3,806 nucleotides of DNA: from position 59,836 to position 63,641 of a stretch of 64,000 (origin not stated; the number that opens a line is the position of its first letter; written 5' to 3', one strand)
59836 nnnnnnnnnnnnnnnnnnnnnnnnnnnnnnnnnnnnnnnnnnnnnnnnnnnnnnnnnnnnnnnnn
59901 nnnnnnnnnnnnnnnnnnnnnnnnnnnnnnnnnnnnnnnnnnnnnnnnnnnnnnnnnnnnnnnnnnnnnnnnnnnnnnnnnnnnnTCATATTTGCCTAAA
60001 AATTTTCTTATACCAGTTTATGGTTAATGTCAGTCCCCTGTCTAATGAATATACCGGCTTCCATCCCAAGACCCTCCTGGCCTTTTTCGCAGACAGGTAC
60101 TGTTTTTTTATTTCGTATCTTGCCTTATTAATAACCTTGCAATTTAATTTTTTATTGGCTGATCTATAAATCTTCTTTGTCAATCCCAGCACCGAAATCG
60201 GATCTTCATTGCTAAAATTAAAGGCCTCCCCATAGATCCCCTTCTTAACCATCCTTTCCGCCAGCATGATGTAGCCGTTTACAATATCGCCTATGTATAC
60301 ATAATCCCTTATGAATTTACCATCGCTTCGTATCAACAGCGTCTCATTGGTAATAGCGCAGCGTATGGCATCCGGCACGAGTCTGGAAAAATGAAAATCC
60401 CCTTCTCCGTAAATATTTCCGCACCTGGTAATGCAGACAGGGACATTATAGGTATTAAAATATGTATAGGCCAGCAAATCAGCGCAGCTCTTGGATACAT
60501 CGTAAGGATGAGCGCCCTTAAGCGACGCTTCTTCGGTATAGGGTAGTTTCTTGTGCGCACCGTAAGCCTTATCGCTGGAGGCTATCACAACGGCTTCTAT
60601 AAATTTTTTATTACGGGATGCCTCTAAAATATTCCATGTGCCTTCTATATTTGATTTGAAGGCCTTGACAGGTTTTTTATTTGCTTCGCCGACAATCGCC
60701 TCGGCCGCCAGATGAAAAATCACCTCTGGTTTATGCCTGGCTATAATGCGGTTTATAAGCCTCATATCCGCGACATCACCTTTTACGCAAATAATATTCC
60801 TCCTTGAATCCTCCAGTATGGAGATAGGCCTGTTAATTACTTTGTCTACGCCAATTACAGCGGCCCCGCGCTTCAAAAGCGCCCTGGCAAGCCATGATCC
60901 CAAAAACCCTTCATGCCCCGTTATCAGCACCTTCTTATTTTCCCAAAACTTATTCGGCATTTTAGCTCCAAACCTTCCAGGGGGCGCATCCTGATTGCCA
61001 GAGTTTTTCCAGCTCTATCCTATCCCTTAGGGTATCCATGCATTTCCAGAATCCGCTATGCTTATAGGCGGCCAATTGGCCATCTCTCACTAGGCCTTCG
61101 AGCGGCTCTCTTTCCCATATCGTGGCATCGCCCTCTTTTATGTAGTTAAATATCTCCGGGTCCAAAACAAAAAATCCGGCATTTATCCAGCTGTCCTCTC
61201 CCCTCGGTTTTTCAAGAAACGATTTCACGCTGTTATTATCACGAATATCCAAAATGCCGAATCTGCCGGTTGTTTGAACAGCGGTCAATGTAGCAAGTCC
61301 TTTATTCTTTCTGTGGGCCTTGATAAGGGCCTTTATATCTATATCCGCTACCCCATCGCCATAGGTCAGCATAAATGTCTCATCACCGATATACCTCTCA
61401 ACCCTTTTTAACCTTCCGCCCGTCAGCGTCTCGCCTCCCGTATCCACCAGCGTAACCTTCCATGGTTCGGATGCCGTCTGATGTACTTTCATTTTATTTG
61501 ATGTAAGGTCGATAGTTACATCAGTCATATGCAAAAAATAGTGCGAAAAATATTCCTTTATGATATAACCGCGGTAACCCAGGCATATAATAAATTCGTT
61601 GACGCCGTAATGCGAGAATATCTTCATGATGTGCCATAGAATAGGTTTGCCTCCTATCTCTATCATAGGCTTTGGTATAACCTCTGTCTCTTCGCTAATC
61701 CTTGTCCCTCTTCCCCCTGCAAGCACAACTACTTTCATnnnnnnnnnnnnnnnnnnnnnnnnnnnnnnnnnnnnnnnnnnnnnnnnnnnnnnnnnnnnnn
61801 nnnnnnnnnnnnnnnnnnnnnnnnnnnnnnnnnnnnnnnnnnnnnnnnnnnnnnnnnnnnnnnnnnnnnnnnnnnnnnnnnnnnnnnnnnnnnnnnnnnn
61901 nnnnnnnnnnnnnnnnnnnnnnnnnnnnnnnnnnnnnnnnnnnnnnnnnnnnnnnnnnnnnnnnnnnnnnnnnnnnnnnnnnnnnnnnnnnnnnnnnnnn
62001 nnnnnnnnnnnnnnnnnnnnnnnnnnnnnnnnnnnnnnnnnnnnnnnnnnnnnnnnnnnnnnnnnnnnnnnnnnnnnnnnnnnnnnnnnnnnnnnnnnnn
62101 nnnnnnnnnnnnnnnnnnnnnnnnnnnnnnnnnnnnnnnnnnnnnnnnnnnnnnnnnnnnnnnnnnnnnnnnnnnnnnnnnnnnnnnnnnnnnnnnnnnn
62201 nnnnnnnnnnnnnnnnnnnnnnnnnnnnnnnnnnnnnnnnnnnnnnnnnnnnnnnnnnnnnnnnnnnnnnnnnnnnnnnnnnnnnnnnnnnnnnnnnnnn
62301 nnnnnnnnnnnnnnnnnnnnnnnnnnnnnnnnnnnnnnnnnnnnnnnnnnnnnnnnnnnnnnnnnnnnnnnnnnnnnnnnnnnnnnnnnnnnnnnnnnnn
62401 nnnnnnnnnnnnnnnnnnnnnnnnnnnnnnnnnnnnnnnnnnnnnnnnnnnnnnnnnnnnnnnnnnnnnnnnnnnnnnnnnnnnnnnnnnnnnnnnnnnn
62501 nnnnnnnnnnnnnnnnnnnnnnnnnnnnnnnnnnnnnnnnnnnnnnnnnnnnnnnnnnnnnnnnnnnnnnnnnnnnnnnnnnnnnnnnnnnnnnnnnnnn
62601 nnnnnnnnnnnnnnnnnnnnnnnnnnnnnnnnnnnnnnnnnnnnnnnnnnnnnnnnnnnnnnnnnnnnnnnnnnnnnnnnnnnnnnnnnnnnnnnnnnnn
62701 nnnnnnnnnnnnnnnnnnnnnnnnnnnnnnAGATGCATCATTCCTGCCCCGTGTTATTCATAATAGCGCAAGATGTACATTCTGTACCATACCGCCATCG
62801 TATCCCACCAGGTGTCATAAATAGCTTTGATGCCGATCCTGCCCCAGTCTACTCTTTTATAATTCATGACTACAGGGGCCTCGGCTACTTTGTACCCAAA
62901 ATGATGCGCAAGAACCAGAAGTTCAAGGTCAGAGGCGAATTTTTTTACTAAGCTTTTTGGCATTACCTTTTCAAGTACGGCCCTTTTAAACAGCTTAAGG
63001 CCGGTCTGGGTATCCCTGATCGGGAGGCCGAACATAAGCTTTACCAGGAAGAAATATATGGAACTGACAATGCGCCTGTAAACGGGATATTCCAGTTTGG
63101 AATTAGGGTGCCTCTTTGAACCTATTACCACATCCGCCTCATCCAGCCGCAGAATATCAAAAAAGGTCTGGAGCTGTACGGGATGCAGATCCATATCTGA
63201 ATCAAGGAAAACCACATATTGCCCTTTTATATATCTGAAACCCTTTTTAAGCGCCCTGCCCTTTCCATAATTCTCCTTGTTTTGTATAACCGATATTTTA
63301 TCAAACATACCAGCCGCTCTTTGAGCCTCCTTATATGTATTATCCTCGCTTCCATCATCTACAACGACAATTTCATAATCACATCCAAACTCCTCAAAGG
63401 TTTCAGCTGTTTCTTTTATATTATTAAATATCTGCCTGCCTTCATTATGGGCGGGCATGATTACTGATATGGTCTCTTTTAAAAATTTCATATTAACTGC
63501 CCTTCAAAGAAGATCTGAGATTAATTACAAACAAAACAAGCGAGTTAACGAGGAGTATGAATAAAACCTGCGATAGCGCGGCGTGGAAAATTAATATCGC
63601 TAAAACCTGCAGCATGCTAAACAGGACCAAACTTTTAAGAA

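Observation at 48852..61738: CDP-3,6-dideoxyhexose pathway core (ddhA, ddhB, E1) with accessory branching and methylation enzymes; E3 reductase not in window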

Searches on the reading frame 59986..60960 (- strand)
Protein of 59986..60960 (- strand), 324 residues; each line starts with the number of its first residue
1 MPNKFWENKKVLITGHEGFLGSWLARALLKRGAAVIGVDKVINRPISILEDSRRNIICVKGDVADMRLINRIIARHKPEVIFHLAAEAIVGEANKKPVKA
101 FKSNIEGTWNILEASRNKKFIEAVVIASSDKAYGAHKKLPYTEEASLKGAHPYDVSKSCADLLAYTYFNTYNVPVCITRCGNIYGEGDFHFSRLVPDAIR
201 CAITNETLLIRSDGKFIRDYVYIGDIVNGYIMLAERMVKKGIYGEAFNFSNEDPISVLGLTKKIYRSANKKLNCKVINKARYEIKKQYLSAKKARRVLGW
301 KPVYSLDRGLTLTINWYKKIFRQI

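Call 5: search_protein_families(library=pfam, proteins=[window:59986-60960:-])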
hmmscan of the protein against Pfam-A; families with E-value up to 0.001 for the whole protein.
window:59986-60960:- (324 aa): 8 families
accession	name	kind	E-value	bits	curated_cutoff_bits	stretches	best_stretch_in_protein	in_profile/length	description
PF16363.11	GDP_Man_Dehyd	-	6.4e-52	177.5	27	1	12-311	1-330/332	GDP-mannose 4,6 dehydratase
PF01370.27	Epimerase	-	4.5e-50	170.7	20.9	1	11-241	1-235/240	NAD dependent epimerase/dehydratase family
PF01073.25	3Beta_HSD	-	3.1e-19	69.5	22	1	12-267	1-267/280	3-beta hydroxysteroid dehydrogenase/isomerase family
PF04321.23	RmlD_sub_bind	-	8.6e-17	61.6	27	1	10-278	2-242/287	RmlD substrate binding domain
PF02719.21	Polysacc_synt_2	-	8e-16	58.5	20.2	1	11-136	1-135/293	Polysaccharide biosynthesis protein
PF07993.18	NAD_binding_4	-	6.7e-11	42.3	20.1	1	52-186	59-210/258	Male sterility protein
PF08659.16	KR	-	2e-06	28.3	22.6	1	11-142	3-150/180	KR domain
PF00106.31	adh_short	-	0.00013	21.9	26.6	1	9-75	1-70/195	short chain dehydrogenase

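Call 7: search_protein_families(library=ncbifam, proteins=[window:59986-60960:-], max_evalue=0.00001)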
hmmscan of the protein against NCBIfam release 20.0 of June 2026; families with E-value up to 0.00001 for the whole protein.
window:59986-60960:- (324 aa): 27 families (the best 25 are shown)
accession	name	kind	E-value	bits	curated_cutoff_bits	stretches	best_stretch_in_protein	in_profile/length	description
TIGR02622.1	CDP_4_6_dhtase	equivalog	2e-69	234.4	278.45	1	5-322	1-335/352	CDP-glucose 4,6-dehydratase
TIGR01181.1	dTDP_gluc_dehyt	equivalog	3.2e-53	180.9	365.1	1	10-319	1-313/321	dTDP-glucose 4,6-dehydratase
TIGR01179.1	galE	equivalog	1.4e-41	142.4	262.3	1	10-320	1-328/332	UDP-glucose 4-epimerase GalE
TIGR04180.1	EDH_00030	hypoth_equivalog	3.2e-40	138.1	475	1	11-304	1-296/297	NAD-dependent 4,6-dehydratase LegB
NF007490.0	PRK10084.1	subfamily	5.7e-33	114.4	649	1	10-318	2-335/361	dTDP-glucose 4,6-dehydratase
NF007582.0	PRK10217.1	equivalog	6.3e-32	111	698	1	9-317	2-331/355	dTDP-glucose 4,6-dehydratase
NF007956.0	PRK10675.1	subfamily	1.2e-27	96.9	394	1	10-157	2-153/338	UDP-glucose 4-epimerase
NF011728.1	PRK15181.1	equivalog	3.6e-23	82.1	760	1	8-318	15-338/348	Vi polysaccharide biosynthesis UDP-N-acetylglucosaminuronic acid C-4 epimerase TviC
TIGR02197.1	heptose_epim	equivalog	7.2e-21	74.7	274.6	1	11-318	1-314/316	ADP-glyceromanno-heptose 6-epimerase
NF042423.1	oxyalk_red_Shew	equivalog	4e-20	72.2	580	1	9-273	9-262/331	2-alkyl-3-oxoalkanoate reductase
NF043036.1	ErythonDh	equivalog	2.1e-19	69.9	325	1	10-167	2-163/321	D-erythronate dehydrogenase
TIGR03466.1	HpnA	hypoth_equivalog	6.8e-18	64.6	367.65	1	10-188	2-175/327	hopanoid-associated sugar epimerase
NF042422.1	oxyalk_red_OleD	equivalog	1.8e-16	60.4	580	1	10-271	2-253/329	2-alkyl-3-oxoalkanoate reductase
TIGR01472.1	gmd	equivalog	4.8e-16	58.9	415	1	9-229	1-234/342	GDP-mannose 4,6-dehydratase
NF041015.1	UDPsulfquin_syn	equivalog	7.6e-14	51.5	575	0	50-117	62-132/384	UDP-sulfoquinovose synthase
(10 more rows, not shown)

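Call 16: search_solved_structures(query=window:59986-60960:-, show_alignments=1, max_evalue=1e-20)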
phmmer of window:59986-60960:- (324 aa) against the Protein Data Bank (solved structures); distinct sequences matched with E-value up to 1e-20: 52.
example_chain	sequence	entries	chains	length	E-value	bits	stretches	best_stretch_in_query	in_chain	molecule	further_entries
1wvg_A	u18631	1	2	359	8.8e-45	156.1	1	3-320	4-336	CDP-glucose 4,6-dehydratase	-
1rkx_A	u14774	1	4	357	1.1e-44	155.8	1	3-319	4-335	CDP-glucose-4,6-dehydratase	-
2hun_A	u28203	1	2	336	6.7e-38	133.5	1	8-319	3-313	336aa long hypothetical dTDP-glucose 4,6-dehydratase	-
6bi4_A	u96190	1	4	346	1.6e-36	129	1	10-319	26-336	dTDP-glucose 4,6-dehydratase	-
4zrm_A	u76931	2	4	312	3.2e-35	124.7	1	10-320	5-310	UDP-glucose 4-epimerase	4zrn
6pmh_A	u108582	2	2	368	6e-31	110.7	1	6-319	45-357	UDP-glucose 4-epimerase related protein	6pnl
1g1a_A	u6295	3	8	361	8.7e-30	106.8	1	10-318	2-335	DTDP-D-GLUCOSE 4,6-DEHYDRATASE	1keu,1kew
8shh_A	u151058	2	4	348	2e-29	105.7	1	10-318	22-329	dTDP-glucose 4,6-dehydratase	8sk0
1bxk_A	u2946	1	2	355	3.8e-29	104.8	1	9-317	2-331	PROTEIN (DTDP-GLUCOSE 4,6-DEHYDRATASE)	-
8du1_A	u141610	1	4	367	1.6e-28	102.7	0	127-318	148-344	dTDP-glucose 4,6-dehydratase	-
8vr2_A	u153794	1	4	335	2e-27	99.1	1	8-318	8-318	NAD-dependent epimerase/dehydratase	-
6bwl_A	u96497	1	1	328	5.7e-27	97.6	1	10-320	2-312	Pal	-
6zl6_A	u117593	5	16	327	2.7e-26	95.4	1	10-322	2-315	Epimerase domain-containing protein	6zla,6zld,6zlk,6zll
8rdg_A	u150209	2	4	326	3.6e-26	95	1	10-305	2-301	SDR family NAD(P)-dependent oxidoreductase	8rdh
9rl0_E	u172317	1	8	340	3.6e-26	94.9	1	10-320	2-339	CDP-tyvelose 2-epimerase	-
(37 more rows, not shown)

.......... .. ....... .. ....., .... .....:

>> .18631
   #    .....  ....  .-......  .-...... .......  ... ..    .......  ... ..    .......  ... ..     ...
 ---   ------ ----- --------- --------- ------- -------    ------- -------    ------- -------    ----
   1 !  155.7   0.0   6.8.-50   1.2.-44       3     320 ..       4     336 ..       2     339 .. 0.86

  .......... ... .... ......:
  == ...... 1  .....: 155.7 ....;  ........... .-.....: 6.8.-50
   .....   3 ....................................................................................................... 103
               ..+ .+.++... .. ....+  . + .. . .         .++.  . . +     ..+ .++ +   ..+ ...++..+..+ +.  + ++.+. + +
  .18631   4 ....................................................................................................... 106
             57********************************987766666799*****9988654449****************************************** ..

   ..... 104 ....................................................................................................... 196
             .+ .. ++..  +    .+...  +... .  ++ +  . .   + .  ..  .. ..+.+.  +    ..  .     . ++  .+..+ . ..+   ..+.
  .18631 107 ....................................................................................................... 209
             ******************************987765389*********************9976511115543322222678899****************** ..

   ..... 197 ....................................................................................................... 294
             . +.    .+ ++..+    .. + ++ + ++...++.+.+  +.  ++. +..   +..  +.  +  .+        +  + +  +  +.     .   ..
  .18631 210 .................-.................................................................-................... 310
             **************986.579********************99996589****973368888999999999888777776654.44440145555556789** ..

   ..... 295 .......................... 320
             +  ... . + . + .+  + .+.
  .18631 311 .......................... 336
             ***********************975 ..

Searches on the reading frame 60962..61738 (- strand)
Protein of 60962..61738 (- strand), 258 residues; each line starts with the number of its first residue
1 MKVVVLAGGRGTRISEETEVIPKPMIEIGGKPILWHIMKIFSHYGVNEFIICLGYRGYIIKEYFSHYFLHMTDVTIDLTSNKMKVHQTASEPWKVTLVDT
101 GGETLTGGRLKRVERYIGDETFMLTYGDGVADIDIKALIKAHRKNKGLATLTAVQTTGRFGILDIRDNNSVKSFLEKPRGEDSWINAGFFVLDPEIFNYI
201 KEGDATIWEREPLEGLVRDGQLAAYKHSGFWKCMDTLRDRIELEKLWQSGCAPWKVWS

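Call 5: search_protein_families(library=pfam, proteins=[window:60962-61738:-])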
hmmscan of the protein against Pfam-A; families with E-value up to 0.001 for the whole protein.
window:60962-61738:- (258 aa): 2 families
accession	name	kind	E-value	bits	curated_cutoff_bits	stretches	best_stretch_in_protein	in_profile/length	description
PF00483.29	NTP_transferase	-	2.4e-20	73.6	21.2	1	2-203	1-191/245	Nucleotidyl transferase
PF12804.13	NTP_transf_3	-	3.3e-08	34.3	27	1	3-56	1-49/160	MobA-like NTP transferase domain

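Call 7: search_protein_families(library=ncbifam, proteins=[window:60962-61738:-], max_evalue=0.00001)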
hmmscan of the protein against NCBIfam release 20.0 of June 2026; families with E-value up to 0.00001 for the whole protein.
window:60962-61738:- (258 aa): 18 families
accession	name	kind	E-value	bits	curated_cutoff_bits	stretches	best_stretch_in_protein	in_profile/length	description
TIGR02623.1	G1P_cyt_trans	equivalog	1.2e-127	424.6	300.25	1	1-257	1-255/255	glucose-1-phosphate cytidylyltransferase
TIGR03992.1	Arch_glmU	subfamily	3.4e-27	95.3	292.1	2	1-68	1-68/393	bifunctional sugar-1-phosphate nucleotidylyltransferase/acetyltransferase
NF052502.1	man1P_GTase_Rv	exception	1.6e-26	93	440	1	2-239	2-222/352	mannose-1-phosphate guanylyltransferase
NF049965.1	GlMnHpPGnyltfHddC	equivalog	2.8e-24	86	300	2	1-72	1-72/221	D-glycero-D-manno-heptose 1-phosphate guanosyltransferase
NF041313.1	UDPGP_AglF_Halo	equivalog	3.4e-24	85.6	400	2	1-68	1-68/234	UTP--glucose-1-phosphate uridylyltransferase AglF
NF041173.1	Sug_nt_acttase_Thmprot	equivalog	7.7e-19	67.9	600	1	1-205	1-181/405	bifunctional sugar-1-phosphate nucleotidylyltransferase/acetyltransferase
NF045761.1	NAMPUrTaseMurU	equivalog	1.2e-17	64.5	250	1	1-64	1-64/226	N-acetylmuramate alpha-1-phosphate uridylyltransferase MurU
TIGR01208.1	rmlA_long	equivalog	1.6e-15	56.9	320.25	1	107-205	86-187/353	glucose-1-phosphate thymidylyltransferase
TIGR01099.1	galU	equivalog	4.8e-14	52.6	326.8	1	1-203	2-217/261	UTP--glucose-1-phosphate uridylyltransferase GalU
TIGR02091.1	glgC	equivalog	3.6e-13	49.3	424.9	1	3-238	3-250/364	glucose-1-phosphate adenylyltransferase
NF041135.1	IPPtranDIPPsyn_Thcocales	equivalog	8.2e-13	48.1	580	1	1-56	1-52/419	bifunctional L-myo-inositol-1-phosphate cytidylyltransferase/CDP-L-myo-inositol myo-inositolphosphotransferase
NF003670.0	PRK05293.1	equivalog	1.9e-12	46.8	470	1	4-238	8-249/382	glucose-1-phosphate adenylyltransferase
NF001947.0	PRK00725.1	subfamily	1.3e-11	43.9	470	1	3-182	19-197/426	glucose-1-phosphate adenylyltransferase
TIGR01173.1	glmU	equivalog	5.5e-08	32.1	366.85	1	1-72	1-69/452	bifunctional UDP-N-acetylglucosamine diphosphorylase/glucosamine-1-phosphate N-acetyltransferase GlmU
NF002772.0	PRK02862.1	equivalog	6.3e-08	31.7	537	0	121-181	118-182/429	glucose-1-phosphate adenylyltransferase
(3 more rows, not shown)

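Call 12: find_encoding_contigs(protein=window:60962-61738:-, flank=10000, max_places=4)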
Protein window:60962-61738:- (258 aa): 1 contig read that carries it; 1 place shown.
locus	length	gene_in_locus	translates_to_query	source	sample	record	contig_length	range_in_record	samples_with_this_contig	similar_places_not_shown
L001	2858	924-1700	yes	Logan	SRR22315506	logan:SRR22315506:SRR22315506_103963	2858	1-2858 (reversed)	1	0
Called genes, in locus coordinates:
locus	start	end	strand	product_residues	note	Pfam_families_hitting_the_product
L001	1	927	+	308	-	?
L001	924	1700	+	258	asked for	PF00483:NTP_transferase, PF12804:NTP_transf_3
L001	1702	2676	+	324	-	PF01370:Epimerase, PF02719:Polysacc_synt_2, PF04321:RmlD_sub_bind, PF08659:KR (weak), PF01073:3Beta_HSD, PF07993:NAD_binding_4, PF16363:GDP_Man_Dehyd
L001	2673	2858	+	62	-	?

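Call 17: search_solved_structures(query=window:60962-61738:-, show_alignments=1, max_evalue=1e-10)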
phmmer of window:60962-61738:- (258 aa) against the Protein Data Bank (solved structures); distinct sequences matched with E-value up to 1e-10: 9.
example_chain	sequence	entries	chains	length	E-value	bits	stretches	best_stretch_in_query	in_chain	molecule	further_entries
1tzf_A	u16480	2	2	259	2.7e-105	354.5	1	2-257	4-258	Glucose-1-phosphate cytidylyltransferase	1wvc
8x7s_B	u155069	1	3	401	9.3e-20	74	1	1-202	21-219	UTP--glucose-1-phosphate uridylyltransferase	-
6jq8_A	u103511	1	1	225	1.5e-19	73.3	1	3-197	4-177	Putative 6-deoxy-D-mannoheptose pathway protein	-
5xhw_A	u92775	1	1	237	8.7e-19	70.8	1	3-197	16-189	Putative 6-deoxy-D-mannoheptose pathway protein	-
7d72_K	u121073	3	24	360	2.5e-18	69.3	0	121-236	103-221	Mannose-1-phosphate guanyltransferase beta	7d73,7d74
8yre_D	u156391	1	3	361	7.4e-17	64.5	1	1-242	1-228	Mannose-1-phosphate guanylyltransferase 1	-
7x8j_A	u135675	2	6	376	8.5e-17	64.3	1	1-242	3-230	Mannose-1-phosphate guanylyltransferase 1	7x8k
7whr_B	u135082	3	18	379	3.5e-16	62.3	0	1-67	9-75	Nucleotidyl transferase family protein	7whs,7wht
3hl3_A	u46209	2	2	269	9.5e-12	47.7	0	111-206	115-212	Glucose-1-phosphate thymidylyltransferase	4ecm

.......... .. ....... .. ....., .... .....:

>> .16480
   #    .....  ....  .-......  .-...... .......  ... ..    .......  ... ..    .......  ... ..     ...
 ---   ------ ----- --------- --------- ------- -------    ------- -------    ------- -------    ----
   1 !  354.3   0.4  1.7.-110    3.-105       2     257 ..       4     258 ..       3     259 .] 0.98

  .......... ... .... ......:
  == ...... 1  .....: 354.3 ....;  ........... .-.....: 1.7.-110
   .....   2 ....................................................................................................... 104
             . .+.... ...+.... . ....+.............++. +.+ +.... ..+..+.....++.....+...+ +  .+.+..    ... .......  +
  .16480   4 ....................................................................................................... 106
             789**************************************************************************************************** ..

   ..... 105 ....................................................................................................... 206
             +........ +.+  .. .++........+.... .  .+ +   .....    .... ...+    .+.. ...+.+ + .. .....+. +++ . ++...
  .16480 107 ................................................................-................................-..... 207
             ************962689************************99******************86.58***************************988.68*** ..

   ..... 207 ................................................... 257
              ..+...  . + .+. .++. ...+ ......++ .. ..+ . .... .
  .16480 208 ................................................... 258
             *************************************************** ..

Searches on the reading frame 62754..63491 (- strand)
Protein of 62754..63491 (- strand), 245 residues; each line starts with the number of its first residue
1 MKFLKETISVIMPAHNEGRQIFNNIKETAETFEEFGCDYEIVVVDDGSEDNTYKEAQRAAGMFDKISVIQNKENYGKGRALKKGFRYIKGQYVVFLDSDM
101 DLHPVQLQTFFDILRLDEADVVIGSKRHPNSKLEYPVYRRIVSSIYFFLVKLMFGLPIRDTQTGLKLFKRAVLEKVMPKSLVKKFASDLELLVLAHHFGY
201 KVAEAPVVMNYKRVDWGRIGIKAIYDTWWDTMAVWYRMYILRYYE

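Call 5: search_protein_families(library=pfam, proteins=[window:62754-63491:-])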
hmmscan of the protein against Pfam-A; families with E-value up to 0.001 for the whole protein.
window:62754-63491:- (245 aa): 3 families
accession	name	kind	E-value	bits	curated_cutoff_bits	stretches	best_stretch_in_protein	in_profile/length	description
PF00535.33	Glycos_transf_2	-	1.1e-31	110.5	23.3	1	9-176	1-167/168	Glycosyl transferase family 2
PF13641.12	Glyco_tranf_2_3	-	3.8e-10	40.6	27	1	8-206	3-207/230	Glycosyltransferase like family 2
PF10111.15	Glyco_tranf_2_2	-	6.1e-08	32.9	27.3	1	9-111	1-103/276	Glycosyltransferase like family 2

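Call 7: search_protein_families(library=ncbifam, proteins=[window:62754-63491:-], max_evalue=0.00001)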
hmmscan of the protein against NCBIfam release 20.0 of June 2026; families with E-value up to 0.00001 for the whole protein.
window:62754-63491:- (245 aa): 21 families
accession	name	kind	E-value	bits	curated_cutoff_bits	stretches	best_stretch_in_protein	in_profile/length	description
NF058614.1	PPMAGASynPpgS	equivalog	6.8e-20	71.5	370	1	10-212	4-199/226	polyprenyl-phospho-N-acetylgalactosaminyl synthase PpgS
NF041875.1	EPS_EpsD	equivalog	1.2e-17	64.3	370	1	8-141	1-131/325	exopolysaccharide biosynthesis glycosyltransferase EpsD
NF007986.1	PRK10714.1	equivalog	1.3e-17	63.8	529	1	7-208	7-199/316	undecaprenyl-phosphate 4-deoxy-4-formamido-L-arabinose transferase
TIGR04182.1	glyco_TIGR04182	equivalog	2.2e-17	63.4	325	1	8-224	2-204/293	S-layer glycoprotein N-glycosyltransferase AglJ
NF047588.1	GlcsyltransPgfSStrep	equivalog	8.4e-17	61.3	500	1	8-179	3-170/308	glycosyltransferase PgfS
NF010496.0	PRK13915.1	equivalog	4.2e-16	58.9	262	1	5-101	30-128/307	glucosyl-3-phosphoglycerate synthase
TIGR03937.1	PgaC_IcaA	equivalog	7.7e-16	58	422.3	1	6-104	45-140/407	poly-beta-1,6-N-acetyl-D-glucosamine synthase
NF007482.0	PRK10073.1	equivalog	4.6e-14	52.2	423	1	5-122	5-118/334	glycosyltransferase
NF047683.1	TeichurnBiosyTuaG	equivalog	3.8e-13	49.7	400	1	2-111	2-108/252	teichuronic acid biosynthesis protein TuaG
TIGR04283.1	glyco_like_mftF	equivalog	1.3e-10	41.2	182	1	8-110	1-93/221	TIGR04283 family arsenosugar biosynthesis glycosyltransferase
TIGR03965.1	mycofact_glyco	equivalog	1.6e-10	40.4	280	1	6-109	74-174/467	mycofactocin biosynthesis glycosyltransferase MftF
NF041391.1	DPhHxTase_Halo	equivalog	5.9e-10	38.5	375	1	38-209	24-183/213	dolichyl-phosphate hexose transferase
NF053739.1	GlytfEpsEBac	equivalog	3.1e-09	36.2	450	1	8-124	3-117/265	glycosyltransferase EpsE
TIGR03111.1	glyc2_xrt_Gpos1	hypoth_equivalog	2.5e-08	33.1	363.95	1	7-107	50-149/439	TIGR03111 family XrtG-associated glycosyltransferase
TIGR03469.1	HpnB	hypoth_equivalog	7.8e-08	31.7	379.25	1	7-122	45-168/386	hopene-associated glycosyltransferase HpnB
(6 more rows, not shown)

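Call 11: find_encoding_contigs(protein=window:62754-63491:-, flank=10000, max_places=4)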
Protein window:62754-63491:- (245 aa): no gene with exactly this product is on record in the collection.
